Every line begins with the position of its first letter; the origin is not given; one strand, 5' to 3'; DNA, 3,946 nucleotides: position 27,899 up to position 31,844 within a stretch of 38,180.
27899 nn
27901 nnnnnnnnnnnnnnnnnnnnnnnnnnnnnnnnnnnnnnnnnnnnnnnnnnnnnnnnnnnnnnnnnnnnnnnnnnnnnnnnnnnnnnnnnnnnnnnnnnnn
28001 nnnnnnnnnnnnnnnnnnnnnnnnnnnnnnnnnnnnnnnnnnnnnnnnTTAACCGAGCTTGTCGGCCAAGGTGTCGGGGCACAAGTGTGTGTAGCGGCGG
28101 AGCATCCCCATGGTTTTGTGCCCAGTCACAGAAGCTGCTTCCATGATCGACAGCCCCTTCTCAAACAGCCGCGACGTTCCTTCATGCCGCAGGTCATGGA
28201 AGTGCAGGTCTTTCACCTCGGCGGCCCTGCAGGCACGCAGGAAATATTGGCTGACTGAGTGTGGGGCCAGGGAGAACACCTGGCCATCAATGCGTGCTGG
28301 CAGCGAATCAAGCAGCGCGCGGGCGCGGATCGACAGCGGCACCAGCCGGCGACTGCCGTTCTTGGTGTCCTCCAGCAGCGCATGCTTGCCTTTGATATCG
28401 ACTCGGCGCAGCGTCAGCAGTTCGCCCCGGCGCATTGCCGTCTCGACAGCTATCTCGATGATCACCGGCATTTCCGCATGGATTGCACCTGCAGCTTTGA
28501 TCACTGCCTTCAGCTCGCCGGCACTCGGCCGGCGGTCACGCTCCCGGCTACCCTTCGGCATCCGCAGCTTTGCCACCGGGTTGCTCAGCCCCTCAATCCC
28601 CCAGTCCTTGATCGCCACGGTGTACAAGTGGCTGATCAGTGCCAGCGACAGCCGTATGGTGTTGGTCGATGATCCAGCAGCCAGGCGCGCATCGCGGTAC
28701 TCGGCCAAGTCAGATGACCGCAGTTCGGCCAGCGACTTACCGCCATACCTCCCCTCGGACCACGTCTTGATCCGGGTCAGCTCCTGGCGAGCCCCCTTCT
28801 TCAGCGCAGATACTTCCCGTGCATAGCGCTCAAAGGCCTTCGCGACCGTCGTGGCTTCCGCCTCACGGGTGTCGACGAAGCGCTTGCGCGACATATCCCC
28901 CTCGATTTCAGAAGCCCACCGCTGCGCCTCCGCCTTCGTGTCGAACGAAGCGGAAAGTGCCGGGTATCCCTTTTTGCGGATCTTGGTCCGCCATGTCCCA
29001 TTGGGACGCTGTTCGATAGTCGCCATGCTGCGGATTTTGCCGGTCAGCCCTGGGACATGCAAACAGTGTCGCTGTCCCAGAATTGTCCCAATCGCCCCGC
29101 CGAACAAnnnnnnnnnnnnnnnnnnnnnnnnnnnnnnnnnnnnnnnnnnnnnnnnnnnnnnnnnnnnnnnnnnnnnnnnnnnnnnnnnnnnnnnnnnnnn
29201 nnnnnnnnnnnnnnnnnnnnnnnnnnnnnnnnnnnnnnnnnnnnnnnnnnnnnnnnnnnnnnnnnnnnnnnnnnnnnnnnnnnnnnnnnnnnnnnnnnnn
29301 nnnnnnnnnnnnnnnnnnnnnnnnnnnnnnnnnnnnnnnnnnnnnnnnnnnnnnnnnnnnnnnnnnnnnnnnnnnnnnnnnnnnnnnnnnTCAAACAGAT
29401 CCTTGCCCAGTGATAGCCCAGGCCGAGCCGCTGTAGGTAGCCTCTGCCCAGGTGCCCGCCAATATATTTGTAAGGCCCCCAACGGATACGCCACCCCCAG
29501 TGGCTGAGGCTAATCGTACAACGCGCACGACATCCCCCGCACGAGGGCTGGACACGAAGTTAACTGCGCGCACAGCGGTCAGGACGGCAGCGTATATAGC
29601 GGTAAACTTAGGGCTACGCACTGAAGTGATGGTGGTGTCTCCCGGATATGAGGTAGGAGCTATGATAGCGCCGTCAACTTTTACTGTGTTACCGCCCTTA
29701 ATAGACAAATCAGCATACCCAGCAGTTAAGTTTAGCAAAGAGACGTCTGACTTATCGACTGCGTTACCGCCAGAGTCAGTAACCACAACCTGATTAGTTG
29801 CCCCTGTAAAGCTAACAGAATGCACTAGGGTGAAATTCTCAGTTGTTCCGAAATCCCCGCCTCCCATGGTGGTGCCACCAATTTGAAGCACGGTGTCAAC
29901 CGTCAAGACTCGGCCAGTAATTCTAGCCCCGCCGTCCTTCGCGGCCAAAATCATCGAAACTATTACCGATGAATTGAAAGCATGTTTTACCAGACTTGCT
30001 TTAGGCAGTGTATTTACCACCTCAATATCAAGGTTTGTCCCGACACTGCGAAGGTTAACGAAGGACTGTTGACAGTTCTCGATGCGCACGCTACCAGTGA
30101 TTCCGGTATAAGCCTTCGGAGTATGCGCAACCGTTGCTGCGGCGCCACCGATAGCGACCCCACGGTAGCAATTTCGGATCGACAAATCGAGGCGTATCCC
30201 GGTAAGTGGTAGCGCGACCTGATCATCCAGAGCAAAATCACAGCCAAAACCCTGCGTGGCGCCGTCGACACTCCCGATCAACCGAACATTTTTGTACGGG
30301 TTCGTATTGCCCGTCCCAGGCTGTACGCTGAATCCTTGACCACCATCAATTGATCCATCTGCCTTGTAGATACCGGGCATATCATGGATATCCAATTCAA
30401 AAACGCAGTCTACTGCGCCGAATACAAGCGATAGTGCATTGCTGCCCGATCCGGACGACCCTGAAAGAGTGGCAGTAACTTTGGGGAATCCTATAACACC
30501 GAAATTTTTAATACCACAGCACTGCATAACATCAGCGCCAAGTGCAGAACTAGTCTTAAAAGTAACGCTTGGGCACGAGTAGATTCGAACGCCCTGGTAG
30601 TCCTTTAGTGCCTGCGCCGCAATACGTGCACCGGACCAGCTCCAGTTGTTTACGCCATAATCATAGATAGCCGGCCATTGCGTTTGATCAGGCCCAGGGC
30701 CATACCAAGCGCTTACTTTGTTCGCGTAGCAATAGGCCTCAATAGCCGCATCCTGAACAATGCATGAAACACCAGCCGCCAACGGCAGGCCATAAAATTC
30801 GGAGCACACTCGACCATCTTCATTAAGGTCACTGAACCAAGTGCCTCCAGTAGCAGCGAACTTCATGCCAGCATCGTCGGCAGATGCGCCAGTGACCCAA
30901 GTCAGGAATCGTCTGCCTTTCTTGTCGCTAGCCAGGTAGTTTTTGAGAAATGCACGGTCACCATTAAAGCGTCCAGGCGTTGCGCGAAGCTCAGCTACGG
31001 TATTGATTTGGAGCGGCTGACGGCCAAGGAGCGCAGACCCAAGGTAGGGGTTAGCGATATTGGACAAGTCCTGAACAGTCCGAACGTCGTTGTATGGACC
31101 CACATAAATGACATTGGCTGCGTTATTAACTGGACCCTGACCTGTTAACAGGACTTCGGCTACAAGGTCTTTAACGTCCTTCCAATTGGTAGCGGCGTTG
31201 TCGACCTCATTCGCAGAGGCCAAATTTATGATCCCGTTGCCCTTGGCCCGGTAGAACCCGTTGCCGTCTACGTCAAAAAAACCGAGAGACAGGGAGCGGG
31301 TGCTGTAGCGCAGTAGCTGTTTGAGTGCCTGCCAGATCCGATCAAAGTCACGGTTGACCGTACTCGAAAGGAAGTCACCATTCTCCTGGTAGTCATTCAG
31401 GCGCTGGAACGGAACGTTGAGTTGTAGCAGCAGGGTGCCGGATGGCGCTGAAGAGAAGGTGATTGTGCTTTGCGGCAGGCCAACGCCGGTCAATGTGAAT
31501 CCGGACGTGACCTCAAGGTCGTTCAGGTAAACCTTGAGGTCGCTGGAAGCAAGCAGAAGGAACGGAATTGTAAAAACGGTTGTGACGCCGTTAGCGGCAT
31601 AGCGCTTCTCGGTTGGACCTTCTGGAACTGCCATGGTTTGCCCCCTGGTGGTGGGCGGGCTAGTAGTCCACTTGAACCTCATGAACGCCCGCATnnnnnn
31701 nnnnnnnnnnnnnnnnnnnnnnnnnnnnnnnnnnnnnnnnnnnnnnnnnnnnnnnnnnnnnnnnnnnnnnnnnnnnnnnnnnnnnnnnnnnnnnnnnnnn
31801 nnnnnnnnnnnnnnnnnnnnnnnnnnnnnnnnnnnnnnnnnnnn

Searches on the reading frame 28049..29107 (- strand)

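Call 12: search_protein_families(library=phrogs, proteins=[window:28049-29107:-], max_evalue=0.001)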
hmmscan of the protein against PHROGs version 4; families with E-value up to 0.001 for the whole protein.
window:28049-29107:- (352 aa): 7 families
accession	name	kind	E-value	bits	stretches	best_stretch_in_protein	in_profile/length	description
phrog_1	-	integration and excision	1.6e-54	187.3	1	31-349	116-442/611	integrase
phrog_216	-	integration and excision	1.3e-21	78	1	175-349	37-231/301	integrase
phrog_25190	-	integration and excision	9.6e-15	55.9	1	277-350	23-97/109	integrase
phrog_7244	-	integration and excision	3.7e-13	50.3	1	39-264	25-249/263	integrase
phrog_22184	-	unknown function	1.3e-10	42.3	1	27-249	11-247/254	-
phrog_35951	-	unknown function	1.2e-07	33.1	1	292-348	12-68/97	-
phrog_7685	-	integration and excision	0.00012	22.7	1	289-345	167-226/240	integrase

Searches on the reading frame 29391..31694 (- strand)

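Call 12: search_protein_families(library=phrogs, proteins=[window:29391-31694:-], max_evalue=0.001)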
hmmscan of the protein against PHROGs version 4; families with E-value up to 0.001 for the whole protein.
window:29391-31694:- (767 aa): 5 families
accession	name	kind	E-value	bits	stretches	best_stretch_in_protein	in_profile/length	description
phrog_30017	-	unknown function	1.7e-23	83.5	1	21-255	1-240/1025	-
phrog_28871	-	unknown function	7.1e-23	81.3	1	21-171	1-152/946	-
phrog_1640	-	tail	3.2e-17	63.9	1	21-211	1-208/765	tail protein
phrog_6518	-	tail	1.2e-07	31.3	1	30-170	7-151/793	tail fiber protein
phrog_13893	-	tail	0.00025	20.5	1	29-170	9-157/648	tail protein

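Call 47: search_protein_families(library=pfam, proteins=[window:29391-31694:-], max_evalue=0.01)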
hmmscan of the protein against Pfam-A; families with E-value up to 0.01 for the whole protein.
window:29391-31694:- (767 aa): 0 families
